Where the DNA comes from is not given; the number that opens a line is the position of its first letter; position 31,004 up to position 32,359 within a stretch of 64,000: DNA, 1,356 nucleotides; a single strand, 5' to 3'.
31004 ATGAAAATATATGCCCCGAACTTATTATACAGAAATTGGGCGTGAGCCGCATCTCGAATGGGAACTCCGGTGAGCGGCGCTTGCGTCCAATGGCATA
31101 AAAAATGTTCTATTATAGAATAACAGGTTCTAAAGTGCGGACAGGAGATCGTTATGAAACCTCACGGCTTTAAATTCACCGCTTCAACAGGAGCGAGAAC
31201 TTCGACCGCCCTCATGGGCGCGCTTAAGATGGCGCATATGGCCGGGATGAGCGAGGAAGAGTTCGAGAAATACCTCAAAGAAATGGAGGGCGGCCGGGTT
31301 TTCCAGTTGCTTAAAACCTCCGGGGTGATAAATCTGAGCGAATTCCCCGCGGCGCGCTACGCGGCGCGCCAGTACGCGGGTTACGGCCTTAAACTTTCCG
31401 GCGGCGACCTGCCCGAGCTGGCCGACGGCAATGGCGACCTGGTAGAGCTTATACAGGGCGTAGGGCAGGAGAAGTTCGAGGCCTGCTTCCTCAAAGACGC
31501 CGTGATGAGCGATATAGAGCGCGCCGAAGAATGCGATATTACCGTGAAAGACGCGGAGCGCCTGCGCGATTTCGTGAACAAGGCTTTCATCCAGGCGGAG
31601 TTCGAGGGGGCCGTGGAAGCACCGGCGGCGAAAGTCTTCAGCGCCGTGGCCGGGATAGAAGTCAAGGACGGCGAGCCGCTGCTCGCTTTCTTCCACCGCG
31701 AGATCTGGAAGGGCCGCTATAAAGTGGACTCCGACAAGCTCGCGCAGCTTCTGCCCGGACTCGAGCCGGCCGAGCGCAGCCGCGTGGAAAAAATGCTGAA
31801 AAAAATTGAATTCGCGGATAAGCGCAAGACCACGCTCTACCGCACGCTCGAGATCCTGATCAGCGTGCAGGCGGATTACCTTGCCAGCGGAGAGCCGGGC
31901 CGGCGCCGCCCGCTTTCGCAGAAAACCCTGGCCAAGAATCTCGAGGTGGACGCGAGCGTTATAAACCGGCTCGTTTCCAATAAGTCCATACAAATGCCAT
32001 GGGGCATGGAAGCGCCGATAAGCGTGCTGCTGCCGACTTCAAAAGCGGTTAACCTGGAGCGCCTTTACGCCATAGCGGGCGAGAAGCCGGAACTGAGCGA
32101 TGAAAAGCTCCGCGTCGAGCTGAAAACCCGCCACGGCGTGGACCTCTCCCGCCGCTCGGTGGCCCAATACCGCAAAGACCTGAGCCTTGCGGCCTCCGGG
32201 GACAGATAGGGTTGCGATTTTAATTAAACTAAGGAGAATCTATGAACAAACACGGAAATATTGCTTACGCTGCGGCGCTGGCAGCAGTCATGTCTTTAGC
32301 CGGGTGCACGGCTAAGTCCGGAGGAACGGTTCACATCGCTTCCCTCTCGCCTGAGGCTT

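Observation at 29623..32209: Short, divergent sigma-54 paralog behind a sigma-54-type promoter, divergent from the activator and sharing its UAS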

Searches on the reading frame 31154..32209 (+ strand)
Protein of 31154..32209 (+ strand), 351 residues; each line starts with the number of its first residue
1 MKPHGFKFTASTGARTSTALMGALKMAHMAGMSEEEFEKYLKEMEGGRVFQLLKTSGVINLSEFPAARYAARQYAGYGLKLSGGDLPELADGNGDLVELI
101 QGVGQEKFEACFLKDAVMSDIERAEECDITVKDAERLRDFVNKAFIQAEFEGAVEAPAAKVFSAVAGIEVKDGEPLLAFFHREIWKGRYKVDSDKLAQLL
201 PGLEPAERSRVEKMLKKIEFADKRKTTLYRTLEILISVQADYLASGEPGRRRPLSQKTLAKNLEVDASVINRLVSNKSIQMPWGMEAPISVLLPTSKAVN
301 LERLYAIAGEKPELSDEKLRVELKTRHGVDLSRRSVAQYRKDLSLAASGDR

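Call 3: search_protein_families(library=pfam, proteins=[window:31154-32209:+], max_evalue=1)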
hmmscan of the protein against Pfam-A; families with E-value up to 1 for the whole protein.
window:31154-32209:+ (351 aa): 3 families
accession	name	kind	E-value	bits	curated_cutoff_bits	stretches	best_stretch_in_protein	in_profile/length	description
PF04552.19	Sigma54_DBD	-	4.5e-17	62.7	22.8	1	218-351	15-158/160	Sigma-54, DNA binding domain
PF13545.12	HTH_Crp_2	-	0.025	15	27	0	26-46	28-48/70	Crp-like helix-turn-helix domain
PF01381.28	HTH_3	-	0.19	12.2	23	0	254-278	10-34/55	Helix-turn-helix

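Call 4: search_protein_families(library=ncbifam, proteins=[window:31154-32209:+], max_evalue=1)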
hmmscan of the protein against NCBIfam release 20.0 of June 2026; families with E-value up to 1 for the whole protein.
window:31154-32209:+ (351 aa): 8 families
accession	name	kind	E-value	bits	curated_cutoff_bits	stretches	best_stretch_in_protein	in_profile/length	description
TIGR02395.1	rpoN_sigma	equivalog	8.9e-18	64.5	277.35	1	218-351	289-433/434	RNA polymerase factor sigma-54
NF004602.0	PRK05932.2-4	equivalog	2.3e-12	46.5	506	1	218-351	269-408/416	RNA polymerase factor sigma-54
NF009118.0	PRK12469.1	subfamily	1.4e-11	43.9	396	2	218-284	335-400/483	RNA polymerase factor sigma-54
NF004595.0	PRK05932.1-2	equivalog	4.6e-11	42.3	513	2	222-285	341-403/484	RNA polymerase factor sigma-54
NF004596.0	PRK05932.1-3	subfamily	2.4e-09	36.7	499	2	308-351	460-504/515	RNA polymerase factor sigma-54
NF004597.0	PRK05932.1-4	equivalog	5.4e-06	25.1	817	1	218-351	330-473/477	RNA polymerase factor sigma-54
NF004598.0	PRK05932.1-5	equivalog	1.4e-05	24.1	621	2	222-285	362-424/504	RNA polymerase factor sigma-54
NF010624.0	PRK14017.1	equivalog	0.074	12.1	311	0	95-162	127-196/382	galactonate dehydratase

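Call 7: find_homologous_proteins(query=window:31154-32206:+, max_evalue=0.001)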
Query window:31154-32206:+ (351 aa): 284 proteins with E <= 0.001 among 7285 candidates; the best 120 are listed.
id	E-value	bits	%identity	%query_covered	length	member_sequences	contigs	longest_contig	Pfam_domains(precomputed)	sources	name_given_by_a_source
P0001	2.4e-215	732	95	100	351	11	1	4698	PF04552.20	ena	-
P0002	4.3e-214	728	95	100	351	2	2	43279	PF04552.20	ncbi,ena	-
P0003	9.4e-214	726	95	100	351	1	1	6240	PF04552.20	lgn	-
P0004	1.6e-213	726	95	100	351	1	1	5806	PF04552.20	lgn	-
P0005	1.5e-210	716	94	100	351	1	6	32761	PF04552.20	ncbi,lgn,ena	-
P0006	1.4e-207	706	92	100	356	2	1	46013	PF04552.20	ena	-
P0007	1.7e-206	703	96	97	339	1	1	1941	PF04552.20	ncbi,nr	ncbi:MAG: hypothetical protein Q8O90_12115, partial [Elusimicrobiota bacterium]|nr:hypothetical prot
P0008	2.3e-202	689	89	100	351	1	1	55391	PF04552.20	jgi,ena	-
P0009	4.1e-201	685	88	100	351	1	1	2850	PF04552.20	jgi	jgi:RNA polymerase sigma-54 factor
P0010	9.3e-201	684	90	99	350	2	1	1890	PF04552.20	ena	-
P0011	2.8e-200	682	88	98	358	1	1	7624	PF04552.20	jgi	jgi:hypothetical protein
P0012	1.5e-199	680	87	100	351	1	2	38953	PF04552.20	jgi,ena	-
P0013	2.9e-199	679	87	100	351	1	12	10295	PF04552.20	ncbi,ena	-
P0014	7.8e-199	677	88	100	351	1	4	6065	PF04552.20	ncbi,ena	-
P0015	3.8e-198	675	87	100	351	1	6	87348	PF04552.20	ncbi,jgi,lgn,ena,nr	ncbi:MAG: hypothetical protein A2270_03945 [Elusimicrobia bacterium RIFOXYA12_FULL_51_18]|nr:MAG: hy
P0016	9.7e-198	674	89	100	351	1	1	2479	PF04552.20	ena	-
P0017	8.6e-197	671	87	100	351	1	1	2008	PF04552.20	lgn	-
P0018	1.4e-196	670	86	100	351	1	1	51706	PF04552.20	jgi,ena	-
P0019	5.2e-196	668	87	100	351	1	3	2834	PF04552.20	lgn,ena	-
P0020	8.1e-193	658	84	100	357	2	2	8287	PF04552.20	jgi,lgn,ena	-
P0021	2.0e-189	647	85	99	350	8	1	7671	PF04552.20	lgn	-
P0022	3.4e-189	646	84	99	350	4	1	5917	PF04552.20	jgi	-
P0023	3.4e-189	646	84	100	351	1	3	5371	PF04552.20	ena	-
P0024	7.3e-189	645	84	100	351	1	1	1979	PF04552.20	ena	-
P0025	1.4e-188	644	84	100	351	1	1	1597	PF04552.20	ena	-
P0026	3.6e-187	639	84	99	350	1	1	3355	PF04552.20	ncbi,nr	ncbi:MAG: hypothetical protein PHV36_15145 [Elusimicrobiales bacterium]|nr:hypothetical protein [Elu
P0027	1.2e-186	637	83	100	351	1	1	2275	PF04552.20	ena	-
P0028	2.0e-186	637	82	100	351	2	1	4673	PF04552.20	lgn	-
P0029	2.1e-186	637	83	100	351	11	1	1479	PF04552.20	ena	-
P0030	5.3e-186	635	82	99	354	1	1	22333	PF04552.20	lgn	-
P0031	6.9e-186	635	82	99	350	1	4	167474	PF04552.20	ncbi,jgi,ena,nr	ncbi:MAG: hypothetical protein A2X31_00460 [Elusimicrobia bacterium GWB2_63_22]|nr:MAG: hypothetical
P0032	7.1e-186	635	82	99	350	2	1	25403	PF04552.20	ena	-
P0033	1.1e-185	634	82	99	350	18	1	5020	PF04552.20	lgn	-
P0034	2.3e-185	633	82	99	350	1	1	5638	PF04552.20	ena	-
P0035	4.3e-185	632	83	99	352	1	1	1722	PF04552.20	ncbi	-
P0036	7.6e-185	631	84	97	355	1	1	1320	PF04552.20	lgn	-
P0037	1.0e-184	631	83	99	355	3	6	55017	PF04552.20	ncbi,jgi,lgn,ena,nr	ncbi:MAG TPA: hypothetical protein DEQ38_01740 [Elusimicrobia bacterium]|nr:hypothetical protein [El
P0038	3.2e-183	626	83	99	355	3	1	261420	PF04552.20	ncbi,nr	ncbi:MAG: hypothetical protein PHV33_08910 [Elusimicrobiales bacterium]|nr:hypothetical protein [Elu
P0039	8.6e-183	625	81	99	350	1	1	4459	PF04552.20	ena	-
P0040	1.1e-182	624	82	97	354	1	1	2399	PF04552.20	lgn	-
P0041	1.8e-182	624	82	100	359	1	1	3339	PF04552.20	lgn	-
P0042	2.7e-182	623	82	99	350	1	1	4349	PF04552.20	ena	-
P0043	4.7e-182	622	80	99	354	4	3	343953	PF04552.20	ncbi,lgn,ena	-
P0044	9.0e-182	621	82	99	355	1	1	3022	PF04552.20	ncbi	-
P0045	1.7e-181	620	80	99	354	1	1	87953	PF04552.20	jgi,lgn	jgi:RNA polymerase sigma-54 factor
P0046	8.0e-181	618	81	97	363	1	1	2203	PF04552.20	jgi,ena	jgi:hypothetical protein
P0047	6.1e-180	615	81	99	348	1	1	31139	PF04552.20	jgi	jgi:hypothetical protein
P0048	8.4e-178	608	79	100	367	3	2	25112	PF04552.20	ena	-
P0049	2.0e-177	607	80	99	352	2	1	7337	PF04552.20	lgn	-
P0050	7.8e-176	602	79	99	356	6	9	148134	PF04552.20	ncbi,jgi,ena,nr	ncbi:MAG: hypothetical protein A2X35_10025 [Elusimicrobia bacterium GWA2_61_42]|nr:MAG: hypothetical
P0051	2.9e-175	600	80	98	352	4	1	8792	PF04552.20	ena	-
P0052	4.6e-175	599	77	99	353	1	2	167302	PF04552.20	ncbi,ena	-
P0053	5.4e-175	599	77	100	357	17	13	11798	PF04552.20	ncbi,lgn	-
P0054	3.2e-174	597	78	99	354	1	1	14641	PF04552.20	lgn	-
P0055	7.2e-172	589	77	99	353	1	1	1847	PF04552.20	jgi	jgi:hypothetical protein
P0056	2.0e-171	587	77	99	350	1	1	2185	PF04552.20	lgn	-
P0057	8.8e-171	585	80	94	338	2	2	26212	PF04552.20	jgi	-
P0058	4.6e-170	583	76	99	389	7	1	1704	PF04552.20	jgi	-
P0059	6.5e-170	582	77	100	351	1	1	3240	PF04552.20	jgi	jgi:hypothetical protein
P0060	2.4e-169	581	75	100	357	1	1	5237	PF04552.20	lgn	-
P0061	8.4e-168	575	76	99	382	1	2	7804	PF04552.20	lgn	-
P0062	1.0e-167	575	76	99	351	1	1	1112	PF04552.20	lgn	-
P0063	7.2e-167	572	73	100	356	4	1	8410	PF04552.20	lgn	-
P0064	1.7e-166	571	75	99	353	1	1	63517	PF04552.20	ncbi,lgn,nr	ncbi:MAG: hypothetical protein NDI60_02920 [Elusimicrobiales bacterium]|nr:hypothetical protein [Elu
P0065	6.7e-166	569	76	99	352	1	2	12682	PF04552.20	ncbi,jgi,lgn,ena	ncbi:MAG: hypothetical protein WCW52_11755 [Elusimicrobiales bacterium]|jgi:RNA polymerase sigma-54 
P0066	1.7e-164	565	74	99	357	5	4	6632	PF04552.20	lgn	-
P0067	3.3e-164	564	74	98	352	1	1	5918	PF04552.20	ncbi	-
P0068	8.1e-164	562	77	94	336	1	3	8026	PF04552.20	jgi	jgi:hypothetical protein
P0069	3.2e-163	560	75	96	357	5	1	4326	PF04552.20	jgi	jgi:RNA polymerase sigma-54 factor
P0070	4.3e-162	557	73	99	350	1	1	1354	PF04552.20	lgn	-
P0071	5.9e-162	556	73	99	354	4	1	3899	PF04552.20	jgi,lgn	-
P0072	9.1e-162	556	73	99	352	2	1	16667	PF04552.20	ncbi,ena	-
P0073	1.1e-161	555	73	96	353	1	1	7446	PF04552.20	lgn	-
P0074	1.7e-161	555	74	97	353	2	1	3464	PF04552.20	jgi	-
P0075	1.1e-159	549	73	99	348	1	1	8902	PF04552.20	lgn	-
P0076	1.4e-159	548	73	95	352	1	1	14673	PF04552.20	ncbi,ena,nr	ncbi:MAG TPA: hypothetical protein DCL44_07765 [Elusimicrobia bacterium]|nr:hypothetical protein [El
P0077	2.0e-159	548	71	100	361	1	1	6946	PF04552.20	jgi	jgi:hypothetical protein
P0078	3.0e-159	547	72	98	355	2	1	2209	PF04552.20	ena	-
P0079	1.7e-158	545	74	99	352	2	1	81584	PF04552.20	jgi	jgi:RNA polymerase sigma-54 factor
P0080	9.3e-158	542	72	97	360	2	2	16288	PF04552.20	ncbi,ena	-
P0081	2.5e-157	541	71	99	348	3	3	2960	PF04552.20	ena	-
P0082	2.0e-156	538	71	98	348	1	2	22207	PF04552.20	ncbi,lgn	-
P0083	2.6e-156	538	73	95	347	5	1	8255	PF04552.20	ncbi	-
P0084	8.4e-156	536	70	100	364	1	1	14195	PF04552.20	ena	-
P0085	1.6e-155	535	72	97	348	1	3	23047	PF04552.20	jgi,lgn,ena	-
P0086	6.8e-155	533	68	100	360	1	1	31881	PF04552.20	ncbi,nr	ncbi:MAG: hypothetical protein HY746_04195 [Elusimicrobia bacterium]|nr:hypothetical protein [Elusim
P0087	2.1e-154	531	70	100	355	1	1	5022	PF04552.20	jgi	jgi:hypothetical protein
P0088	1.9e-153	528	69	99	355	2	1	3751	PF04552.20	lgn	-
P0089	1.8e-152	525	74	92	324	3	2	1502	PF04552.20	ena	-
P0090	1.5e-151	522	69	98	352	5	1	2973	PF04552.20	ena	-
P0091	4.2e-151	521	70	95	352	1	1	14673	PF04552.20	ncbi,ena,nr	ncbi:MAG TPA: hypothetical protein DCL44_07800 [Elusimicrobia bacterium]|nr:hypothetical protein [El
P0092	5.8e-151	520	68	98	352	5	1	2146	PF04552.20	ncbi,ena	ncbi:MAG: hypothetical protein AAB359_03225 [Elusimicrobiota bacterium]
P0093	3.0e-150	518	69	98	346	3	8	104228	PF04552.20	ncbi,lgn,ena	-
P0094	4.0e-150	517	68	99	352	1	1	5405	PF04552.20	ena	-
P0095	5.2e-149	514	69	99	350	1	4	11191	PF04552.20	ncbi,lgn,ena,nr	ncbi:MAG: RNA polymerase sigma-54 subunit [Elusimicrobia bacterium]|nr:MAG: RNA polymerase sigma-54 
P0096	9.7e-149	513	68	100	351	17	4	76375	PF04552.20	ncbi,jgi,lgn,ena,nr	ncbi:MAG TPA: hypothetical protein PKK31_01610 [Elusimicrobiales bacterium]|nr:hypothetical protein 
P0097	3.9e-144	498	70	92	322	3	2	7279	PF04552.20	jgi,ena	-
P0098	3.7e-142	491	64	99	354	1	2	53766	PF04552.20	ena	-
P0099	7.9e-141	487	75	84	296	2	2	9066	PF04552.20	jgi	jgi:hypothetical protein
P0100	8.4e-141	487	63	100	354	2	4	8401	PF04552.20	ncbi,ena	-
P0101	1.5e-138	479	62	99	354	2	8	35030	PF04552.20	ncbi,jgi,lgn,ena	-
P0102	1.8e-134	466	85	72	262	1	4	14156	PF04552.20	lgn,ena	-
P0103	1.7e-133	463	63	97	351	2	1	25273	PF04552.20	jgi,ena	-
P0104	1.7e-128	446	62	95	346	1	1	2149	PF04552.20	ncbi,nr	ncbi:MAG: hypothetical protein U9Q34_05695 [Elusimicrobiota bacterium]|nr:hypothetical protein [Elus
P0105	3.2e-128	445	62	94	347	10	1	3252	PF04552.20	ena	-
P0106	7.9e-127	441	88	67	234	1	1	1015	PF04552.20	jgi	-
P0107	4.2e-123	429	60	95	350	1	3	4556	PF04552.20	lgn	-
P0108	1.0e-121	424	58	97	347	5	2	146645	PF04552.20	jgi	jgi:Sigma-54, DNA binding domain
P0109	1.3e-119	417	87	63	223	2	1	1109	PF04552.20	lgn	-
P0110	1.9e-115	403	54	100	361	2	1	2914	PF04552.20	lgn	-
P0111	2.1e-112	393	53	97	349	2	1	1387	PF04552.20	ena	-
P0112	5.0e-112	392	54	95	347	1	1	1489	PF04552.20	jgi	-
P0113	7.1e-112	392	79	65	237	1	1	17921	PF04552.20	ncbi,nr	ncbi:MAG TPA: hypothetical protein DCZ92_06080, partial [Elusimicrobia bacterium]|nr:hypothetical pr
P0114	1.1e-111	391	55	98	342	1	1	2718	PF04552.20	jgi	-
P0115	1.4e-110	387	53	97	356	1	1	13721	PF04552.20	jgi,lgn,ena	-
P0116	3.3e-110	386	54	93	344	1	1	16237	PF04552.20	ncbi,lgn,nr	ncbi:MAG: hypothetical protein PHP45_07630 [Elusimicrobiales bacterium]|nr:hypothetical protein [Elu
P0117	5.1e-110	386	53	99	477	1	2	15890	PF04552.20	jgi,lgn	jgi:hypothetical protein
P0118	9.7e-110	385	54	97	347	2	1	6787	PF04552.20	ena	-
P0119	5.5e-109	382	52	99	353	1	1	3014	PF04552.20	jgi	jgi:hypothetical protein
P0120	1.1e-108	381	52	96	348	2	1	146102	PF04552.20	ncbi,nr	ncbi:MAG: hypothetical protein HY922_13685 [Elusimicrobia bacterium]|nr:hypothetical protein [Elusim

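Call 8: search_solved_structures(query=window:31154-32206:+, max_evalue=1, show_alignments=2)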
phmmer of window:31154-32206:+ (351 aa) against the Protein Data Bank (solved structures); distinct sequences matched with E-value up to 1: 21.
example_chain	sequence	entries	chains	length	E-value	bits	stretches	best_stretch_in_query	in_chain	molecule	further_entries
5ui5_I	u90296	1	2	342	0.00017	24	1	216-351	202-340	RNA polymerase sigma factor RpoN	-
9q91_M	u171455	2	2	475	0.0002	23.8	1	211-350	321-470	RNA polymerase sigma-54 factor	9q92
7qv9_M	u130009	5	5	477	0.0002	23.7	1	211-350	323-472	RNA polymerase sigma-54 factor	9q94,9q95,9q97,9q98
5ui8_M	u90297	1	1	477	0.0002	23.7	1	211-350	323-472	RNA polymerase sigma-54 factor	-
5nwt_M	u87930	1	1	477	0.00021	23.6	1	211-350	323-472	RNA polymerase sigma-54 factor,RNA polymerase sigma-54 factor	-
7qxi_M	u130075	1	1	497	0.00022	23.6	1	211-350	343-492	RNA polymerase sigma-54 factor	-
7qwp_M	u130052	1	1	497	0.00022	23.6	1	211-350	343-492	RNA polymerase sigma-54 factor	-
9q90_M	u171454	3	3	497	0.00022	23.6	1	211-350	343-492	RNA polymerase sigma-54 factor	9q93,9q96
9mse_M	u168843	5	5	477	0.00036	22.9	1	217-350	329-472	RNA polymerase sigma-54 factor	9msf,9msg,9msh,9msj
8f1i_M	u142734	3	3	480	0.00037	22.9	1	217-350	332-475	RNA polymerase sigma-54 factor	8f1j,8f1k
5nsr_M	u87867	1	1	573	0.00065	22.1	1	302-350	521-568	RNA polymerase sigma-54 factor,RNA polymerase sigma-54 factor,RNA polymerase sigma-54 fact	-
5nss_M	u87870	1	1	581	0.00067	22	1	302-350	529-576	RNA polymerase sigma-54 factor,RNA polymerase sigma-54 factor,RNA polymerase sigma-54 fact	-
6gfw_M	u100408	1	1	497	0.00076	21.8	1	218-350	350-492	RNA polymerase sigma-54 factor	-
6gh6_M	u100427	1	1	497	0.00076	21.8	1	218-350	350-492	RNA polymerase sigma-54 factor,RNA polymerase sigma-54 factor,RNA polymerase sigma-54 fact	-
6gh5_M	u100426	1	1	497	0.00076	21.8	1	218-350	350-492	RNA polymerase sigma-54 factor,RNA polymerase sigma-54 factor,RNA polymerase sigma-54 fact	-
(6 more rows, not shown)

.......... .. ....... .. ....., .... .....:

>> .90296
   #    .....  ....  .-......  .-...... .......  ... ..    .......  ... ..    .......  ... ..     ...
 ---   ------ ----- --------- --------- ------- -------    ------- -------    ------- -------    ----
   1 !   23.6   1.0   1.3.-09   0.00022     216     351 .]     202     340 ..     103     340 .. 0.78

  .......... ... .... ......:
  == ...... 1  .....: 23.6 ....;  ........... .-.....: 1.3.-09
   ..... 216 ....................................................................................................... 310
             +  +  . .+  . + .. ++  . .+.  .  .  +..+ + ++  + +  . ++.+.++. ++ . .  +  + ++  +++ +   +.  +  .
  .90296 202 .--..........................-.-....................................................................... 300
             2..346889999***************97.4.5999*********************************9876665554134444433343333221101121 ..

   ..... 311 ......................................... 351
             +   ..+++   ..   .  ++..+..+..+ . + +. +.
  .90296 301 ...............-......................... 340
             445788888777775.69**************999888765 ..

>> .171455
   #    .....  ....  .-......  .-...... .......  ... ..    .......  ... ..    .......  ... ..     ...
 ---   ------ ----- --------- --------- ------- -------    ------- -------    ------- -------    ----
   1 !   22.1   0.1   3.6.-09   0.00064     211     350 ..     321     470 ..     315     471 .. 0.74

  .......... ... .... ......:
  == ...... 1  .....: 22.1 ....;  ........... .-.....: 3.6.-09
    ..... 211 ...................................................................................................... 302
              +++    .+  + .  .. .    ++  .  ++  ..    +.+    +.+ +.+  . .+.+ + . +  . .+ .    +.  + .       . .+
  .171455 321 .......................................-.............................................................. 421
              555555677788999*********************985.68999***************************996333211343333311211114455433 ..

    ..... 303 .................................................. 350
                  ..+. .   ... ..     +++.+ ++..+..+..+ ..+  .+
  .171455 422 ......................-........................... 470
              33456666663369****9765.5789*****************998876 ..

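Call 10: search_solved_structures(query=A1, max_evalue=1, show_alignments=2)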
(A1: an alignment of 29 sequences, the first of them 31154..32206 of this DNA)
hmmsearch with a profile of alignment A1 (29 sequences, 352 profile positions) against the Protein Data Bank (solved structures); distinct sequences matched with E-value up to 1: 24.
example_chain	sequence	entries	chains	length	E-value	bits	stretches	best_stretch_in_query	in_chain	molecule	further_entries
5ui5_I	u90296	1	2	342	2.2e-12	49.6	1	198-349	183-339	RNA polymerase sigma factor RpoN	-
5nwt_M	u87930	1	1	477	1.5e-07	33.7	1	217-351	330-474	RNA polymerase sigma-54 factor,RNA polymerase sigma-54 factor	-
9q91_M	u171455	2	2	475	3.7e-07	32.4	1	217-351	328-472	RNA polymerase sigma-54 factor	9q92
7qv9_M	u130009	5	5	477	3.8e-07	32.4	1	217-351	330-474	RNA polymerase sigma-54 factor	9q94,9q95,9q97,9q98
5ui8_M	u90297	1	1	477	3.8e-07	32.4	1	217-351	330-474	RNA polymerase sigma-54 factor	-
7qwp_M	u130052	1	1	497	4e-07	32.3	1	217-351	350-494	RNA polymerase sigma-54 factor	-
7qxi_M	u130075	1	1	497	4e-07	32.3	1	217-351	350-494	RNA polymerase sigma-54 factor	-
9q90_M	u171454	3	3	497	4e-07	32.3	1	217-351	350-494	RNA polymerase sigma-54 factor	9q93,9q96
9mse_M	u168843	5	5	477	5.3e-07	31.9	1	217-351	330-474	RNA polymerase sigma-54 factor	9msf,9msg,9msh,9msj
8f1i_M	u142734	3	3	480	5.4e-07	31.9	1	217-351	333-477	RNA polymerase sigma-54 factor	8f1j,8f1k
8re4_M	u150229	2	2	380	3.1e-06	29.4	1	214-344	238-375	RNA polymerase sigma-54 factor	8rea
8reb_M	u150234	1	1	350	3.3e-06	29.3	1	214-344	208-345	RNA polymerase sigma-54 factor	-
8rec_M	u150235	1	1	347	5.3e-06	28.6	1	221-344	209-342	RNA polymerase sigma-54 factor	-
5nsr_M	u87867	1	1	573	6e-06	28.5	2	217-284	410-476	RNA polymerase sigma-54 factor,RNA polymerase sigma-54 factor,RNA polymerase sigma-54 fact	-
5nss_M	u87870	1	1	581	6.3e-06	28.4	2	217-284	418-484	RNA polymerase sigma-54 factor,RNA polymerase sigma-54 factor,RNA polymerase sigma-54 fact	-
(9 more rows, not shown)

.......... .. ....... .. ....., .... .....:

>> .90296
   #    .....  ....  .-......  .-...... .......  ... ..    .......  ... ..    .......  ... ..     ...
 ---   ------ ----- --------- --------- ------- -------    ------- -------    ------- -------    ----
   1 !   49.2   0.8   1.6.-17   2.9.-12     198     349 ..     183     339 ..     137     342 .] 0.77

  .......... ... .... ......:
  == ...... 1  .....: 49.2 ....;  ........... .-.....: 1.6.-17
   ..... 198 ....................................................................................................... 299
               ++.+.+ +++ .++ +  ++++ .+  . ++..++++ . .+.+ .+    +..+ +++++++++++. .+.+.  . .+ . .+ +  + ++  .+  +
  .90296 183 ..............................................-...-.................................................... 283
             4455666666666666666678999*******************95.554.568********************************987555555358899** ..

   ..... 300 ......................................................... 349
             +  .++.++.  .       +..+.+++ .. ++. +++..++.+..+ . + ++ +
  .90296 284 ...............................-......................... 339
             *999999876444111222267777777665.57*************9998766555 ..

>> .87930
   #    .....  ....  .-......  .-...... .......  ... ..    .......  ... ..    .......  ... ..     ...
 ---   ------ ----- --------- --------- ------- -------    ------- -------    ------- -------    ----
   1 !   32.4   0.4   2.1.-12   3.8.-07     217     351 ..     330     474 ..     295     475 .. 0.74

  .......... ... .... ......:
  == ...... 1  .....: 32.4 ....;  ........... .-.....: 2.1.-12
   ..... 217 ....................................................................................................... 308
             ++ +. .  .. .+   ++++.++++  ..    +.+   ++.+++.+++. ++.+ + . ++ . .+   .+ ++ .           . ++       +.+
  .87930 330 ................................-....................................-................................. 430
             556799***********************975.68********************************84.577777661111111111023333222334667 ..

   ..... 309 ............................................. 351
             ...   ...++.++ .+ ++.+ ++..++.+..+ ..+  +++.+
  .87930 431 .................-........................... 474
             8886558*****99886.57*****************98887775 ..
